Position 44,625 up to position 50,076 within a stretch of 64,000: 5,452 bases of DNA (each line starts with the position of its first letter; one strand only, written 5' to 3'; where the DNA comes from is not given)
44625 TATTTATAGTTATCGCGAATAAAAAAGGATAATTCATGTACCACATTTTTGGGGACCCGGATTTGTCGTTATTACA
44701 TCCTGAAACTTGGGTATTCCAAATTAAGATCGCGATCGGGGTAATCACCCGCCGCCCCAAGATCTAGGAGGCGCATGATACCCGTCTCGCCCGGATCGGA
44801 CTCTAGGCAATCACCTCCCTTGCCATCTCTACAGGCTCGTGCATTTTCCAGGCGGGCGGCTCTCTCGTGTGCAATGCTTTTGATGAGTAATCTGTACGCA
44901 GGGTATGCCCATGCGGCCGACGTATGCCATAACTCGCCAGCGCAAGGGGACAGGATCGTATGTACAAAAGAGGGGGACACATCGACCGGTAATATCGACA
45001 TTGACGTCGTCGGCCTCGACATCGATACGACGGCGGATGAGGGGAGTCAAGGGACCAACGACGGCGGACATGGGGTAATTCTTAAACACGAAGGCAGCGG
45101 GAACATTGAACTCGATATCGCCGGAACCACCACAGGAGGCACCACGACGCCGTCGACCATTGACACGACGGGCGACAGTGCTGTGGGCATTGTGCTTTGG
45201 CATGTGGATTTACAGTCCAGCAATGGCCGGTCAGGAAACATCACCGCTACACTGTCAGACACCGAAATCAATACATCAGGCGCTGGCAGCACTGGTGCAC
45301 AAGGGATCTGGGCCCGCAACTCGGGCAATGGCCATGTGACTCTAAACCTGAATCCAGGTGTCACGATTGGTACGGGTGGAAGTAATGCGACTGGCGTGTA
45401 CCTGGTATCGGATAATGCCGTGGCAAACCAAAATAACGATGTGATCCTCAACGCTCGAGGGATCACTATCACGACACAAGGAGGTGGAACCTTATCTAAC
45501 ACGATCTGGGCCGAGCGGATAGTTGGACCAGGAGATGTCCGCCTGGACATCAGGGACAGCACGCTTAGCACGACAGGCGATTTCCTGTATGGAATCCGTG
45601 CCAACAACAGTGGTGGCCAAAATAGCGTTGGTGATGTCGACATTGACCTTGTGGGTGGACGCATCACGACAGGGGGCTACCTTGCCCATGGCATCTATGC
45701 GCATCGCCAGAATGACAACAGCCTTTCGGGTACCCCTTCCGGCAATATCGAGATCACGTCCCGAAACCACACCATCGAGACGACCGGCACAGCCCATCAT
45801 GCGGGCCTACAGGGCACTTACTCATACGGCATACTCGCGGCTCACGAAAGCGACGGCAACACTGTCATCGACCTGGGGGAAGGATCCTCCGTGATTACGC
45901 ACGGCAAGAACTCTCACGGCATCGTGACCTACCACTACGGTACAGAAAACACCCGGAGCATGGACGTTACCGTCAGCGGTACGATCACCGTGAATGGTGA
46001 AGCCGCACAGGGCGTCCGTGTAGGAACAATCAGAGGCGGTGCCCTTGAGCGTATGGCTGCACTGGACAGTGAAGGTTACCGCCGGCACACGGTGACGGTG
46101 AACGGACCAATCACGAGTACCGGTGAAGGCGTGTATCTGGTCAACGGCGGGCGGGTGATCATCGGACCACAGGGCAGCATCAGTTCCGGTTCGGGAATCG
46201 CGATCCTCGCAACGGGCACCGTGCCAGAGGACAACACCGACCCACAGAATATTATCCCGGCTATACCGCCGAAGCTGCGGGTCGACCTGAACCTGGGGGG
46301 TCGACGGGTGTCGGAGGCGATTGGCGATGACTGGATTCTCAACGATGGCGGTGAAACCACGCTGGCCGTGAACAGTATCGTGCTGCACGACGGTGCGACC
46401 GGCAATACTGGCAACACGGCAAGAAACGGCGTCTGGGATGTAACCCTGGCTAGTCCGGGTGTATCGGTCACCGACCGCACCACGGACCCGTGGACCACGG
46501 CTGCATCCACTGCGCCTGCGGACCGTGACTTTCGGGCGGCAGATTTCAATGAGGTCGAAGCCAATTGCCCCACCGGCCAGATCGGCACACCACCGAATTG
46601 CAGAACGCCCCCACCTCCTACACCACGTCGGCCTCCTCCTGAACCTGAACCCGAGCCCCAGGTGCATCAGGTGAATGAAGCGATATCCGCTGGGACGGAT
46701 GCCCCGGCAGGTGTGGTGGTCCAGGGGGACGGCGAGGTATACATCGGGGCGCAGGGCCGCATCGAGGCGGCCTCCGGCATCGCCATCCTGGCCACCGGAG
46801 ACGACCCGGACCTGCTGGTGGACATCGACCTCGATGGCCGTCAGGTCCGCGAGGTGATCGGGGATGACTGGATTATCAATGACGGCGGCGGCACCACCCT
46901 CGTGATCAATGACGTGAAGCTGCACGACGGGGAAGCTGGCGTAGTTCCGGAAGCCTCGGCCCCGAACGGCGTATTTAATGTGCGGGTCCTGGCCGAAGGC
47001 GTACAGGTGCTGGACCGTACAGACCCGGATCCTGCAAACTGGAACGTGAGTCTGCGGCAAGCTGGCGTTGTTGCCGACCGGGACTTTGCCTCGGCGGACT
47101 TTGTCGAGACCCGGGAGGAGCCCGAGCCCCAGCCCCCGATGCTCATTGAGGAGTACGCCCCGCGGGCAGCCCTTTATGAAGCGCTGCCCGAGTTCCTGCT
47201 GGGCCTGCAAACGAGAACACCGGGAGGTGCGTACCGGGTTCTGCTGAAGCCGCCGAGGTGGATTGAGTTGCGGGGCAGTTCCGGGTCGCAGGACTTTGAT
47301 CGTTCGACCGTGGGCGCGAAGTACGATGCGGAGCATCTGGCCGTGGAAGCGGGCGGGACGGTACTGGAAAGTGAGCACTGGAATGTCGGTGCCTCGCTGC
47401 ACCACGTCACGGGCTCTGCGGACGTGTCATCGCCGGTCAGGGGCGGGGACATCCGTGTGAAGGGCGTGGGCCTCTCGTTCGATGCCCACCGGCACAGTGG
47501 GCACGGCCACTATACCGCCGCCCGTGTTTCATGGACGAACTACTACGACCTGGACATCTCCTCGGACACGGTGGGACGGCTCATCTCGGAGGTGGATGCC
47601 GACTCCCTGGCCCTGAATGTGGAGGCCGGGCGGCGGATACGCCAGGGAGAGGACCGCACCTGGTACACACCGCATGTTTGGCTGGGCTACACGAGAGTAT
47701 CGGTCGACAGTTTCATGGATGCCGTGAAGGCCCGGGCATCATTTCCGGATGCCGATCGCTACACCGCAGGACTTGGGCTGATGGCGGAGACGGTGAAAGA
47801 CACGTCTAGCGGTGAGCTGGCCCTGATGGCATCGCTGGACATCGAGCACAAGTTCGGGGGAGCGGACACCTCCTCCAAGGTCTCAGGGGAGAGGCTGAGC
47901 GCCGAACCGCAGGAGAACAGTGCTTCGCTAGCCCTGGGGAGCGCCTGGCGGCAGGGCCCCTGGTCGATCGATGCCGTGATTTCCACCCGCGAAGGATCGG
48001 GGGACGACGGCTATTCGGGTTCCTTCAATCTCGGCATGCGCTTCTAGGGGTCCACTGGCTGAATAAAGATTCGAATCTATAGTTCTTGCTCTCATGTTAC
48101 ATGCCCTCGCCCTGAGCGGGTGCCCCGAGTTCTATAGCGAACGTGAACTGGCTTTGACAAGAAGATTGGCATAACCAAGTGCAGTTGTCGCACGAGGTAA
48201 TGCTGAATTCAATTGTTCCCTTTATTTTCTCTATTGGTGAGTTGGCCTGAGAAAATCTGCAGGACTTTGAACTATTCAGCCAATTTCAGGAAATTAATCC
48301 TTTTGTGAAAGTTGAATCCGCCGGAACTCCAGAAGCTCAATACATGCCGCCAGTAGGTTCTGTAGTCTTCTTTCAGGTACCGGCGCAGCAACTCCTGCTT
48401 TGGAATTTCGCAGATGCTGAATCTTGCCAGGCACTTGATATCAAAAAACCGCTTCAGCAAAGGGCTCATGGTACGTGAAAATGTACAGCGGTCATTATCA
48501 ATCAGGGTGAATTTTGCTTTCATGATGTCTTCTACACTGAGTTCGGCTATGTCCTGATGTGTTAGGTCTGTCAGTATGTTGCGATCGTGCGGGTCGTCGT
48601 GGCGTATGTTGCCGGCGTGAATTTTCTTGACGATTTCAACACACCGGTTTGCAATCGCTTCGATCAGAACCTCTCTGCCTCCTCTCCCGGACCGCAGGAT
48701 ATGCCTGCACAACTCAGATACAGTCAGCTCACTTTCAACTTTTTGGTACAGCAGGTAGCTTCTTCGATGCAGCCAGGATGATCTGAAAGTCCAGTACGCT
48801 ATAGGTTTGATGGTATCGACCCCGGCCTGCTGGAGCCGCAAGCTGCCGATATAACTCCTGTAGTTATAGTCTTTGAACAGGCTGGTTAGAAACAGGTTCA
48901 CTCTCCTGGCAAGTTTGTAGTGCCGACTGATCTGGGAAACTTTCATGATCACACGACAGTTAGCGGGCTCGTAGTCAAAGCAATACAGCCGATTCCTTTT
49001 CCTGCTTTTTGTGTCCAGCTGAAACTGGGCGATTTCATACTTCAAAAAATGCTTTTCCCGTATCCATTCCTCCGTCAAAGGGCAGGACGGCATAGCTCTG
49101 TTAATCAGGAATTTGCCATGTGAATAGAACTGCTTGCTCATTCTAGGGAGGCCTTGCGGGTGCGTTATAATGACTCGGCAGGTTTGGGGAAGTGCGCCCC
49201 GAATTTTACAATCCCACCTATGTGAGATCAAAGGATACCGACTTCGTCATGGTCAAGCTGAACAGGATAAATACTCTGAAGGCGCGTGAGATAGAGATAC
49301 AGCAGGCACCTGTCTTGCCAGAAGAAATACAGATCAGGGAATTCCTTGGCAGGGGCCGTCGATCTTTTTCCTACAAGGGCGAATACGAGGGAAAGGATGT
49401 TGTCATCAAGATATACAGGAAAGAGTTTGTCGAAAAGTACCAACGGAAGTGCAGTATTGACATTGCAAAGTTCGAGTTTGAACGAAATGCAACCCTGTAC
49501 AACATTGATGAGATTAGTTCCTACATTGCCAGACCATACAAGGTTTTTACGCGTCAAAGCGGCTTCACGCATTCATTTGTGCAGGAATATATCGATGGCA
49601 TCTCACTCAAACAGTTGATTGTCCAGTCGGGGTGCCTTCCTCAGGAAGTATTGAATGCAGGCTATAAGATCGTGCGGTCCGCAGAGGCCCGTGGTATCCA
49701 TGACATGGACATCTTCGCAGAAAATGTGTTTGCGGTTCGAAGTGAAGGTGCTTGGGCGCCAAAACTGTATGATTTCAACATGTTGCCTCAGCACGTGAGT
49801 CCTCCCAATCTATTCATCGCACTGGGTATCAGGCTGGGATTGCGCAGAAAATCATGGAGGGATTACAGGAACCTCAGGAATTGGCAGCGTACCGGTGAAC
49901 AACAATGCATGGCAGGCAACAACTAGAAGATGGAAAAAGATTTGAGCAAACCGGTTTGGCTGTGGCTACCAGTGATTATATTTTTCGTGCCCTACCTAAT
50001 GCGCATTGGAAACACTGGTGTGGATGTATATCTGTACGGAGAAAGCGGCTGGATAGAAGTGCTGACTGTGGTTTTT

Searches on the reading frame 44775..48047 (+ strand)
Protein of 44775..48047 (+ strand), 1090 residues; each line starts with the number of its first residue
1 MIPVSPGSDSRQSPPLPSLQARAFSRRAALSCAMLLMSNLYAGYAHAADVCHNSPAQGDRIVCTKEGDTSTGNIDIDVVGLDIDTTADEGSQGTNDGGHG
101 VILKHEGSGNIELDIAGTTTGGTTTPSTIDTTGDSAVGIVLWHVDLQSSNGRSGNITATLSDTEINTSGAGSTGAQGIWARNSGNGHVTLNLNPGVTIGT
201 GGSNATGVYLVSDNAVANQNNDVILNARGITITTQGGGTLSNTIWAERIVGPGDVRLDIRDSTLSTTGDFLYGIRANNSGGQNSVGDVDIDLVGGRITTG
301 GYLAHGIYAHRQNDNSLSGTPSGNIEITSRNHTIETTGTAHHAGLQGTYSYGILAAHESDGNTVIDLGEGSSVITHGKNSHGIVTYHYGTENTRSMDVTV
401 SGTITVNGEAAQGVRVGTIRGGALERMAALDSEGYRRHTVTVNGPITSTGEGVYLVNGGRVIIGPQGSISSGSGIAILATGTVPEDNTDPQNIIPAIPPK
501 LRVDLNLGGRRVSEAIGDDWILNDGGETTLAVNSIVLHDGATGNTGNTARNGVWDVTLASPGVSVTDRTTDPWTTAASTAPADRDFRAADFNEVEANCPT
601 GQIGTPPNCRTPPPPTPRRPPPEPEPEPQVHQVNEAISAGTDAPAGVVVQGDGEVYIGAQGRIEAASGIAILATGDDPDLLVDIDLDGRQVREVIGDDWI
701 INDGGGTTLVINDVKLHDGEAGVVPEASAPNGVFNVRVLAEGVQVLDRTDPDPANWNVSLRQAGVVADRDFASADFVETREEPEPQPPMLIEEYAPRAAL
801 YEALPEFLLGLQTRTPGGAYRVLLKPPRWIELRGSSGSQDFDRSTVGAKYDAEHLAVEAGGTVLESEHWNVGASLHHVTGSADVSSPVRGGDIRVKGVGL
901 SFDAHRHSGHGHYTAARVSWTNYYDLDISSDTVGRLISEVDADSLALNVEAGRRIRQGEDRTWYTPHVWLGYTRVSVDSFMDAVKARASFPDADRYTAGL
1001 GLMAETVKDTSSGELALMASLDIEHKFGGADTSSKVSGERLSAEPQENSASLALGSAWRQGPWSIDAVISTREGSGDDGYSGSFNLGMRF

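Call 26: search_protein_families(library=pfam, proteins=[window:44775-48047:+])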
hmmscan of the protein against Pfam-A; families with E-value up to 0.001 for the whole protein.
window:44775-48047:+ (1090 aa): 1 family
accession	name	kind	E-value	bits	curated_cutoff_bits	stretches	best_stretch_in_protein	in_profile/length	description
PF03797.25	Autotransporter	-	3.1e-20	73.4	26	1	833-1060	4-244/255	Autotransporter beta-domain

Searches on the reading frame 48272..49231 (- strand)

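Call 26: search_protein_families(library=pfam, proteins=[window:48272-49231:-])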
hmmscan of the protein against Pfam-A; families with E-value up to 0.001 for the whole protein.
window:48272-49231:- (319 aa): 1 family
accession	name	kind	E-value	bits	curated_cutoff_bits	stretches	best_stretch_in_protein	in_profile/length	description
PF06293.20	Kdo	-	8.7e-07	29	21.3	1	132-261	67-189/207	Lipopolysaccharide kinase (Kdo/WaaP) family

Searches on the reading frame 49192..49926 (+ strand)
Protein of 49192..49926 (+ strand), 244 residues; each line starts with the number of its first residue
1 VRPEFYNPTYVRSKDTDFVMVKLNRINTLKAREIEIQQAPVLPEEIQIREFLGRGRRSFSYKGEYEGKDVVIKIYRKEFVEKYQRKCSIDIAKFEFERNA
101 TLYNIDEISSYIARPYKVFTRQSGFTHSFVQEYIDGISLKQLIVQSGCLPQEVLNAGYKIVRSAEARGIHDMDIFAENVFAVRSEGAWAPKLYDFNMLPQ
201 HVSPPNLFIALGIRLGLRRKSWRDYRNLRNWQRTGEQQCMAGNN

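Call 26: search_protein_families(library=pfam, proteins=[window:49192-49926:+])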
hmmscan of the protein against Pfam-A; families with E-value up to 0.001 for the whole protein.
window:49192-49926:+ (244 aa): 1 family
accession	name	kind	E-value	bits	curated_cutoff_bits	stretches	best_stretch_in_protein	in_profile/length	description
PF00069.31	Pkinase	-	3e-05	24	31.7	1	48-197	3-144/263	Protein kinase domain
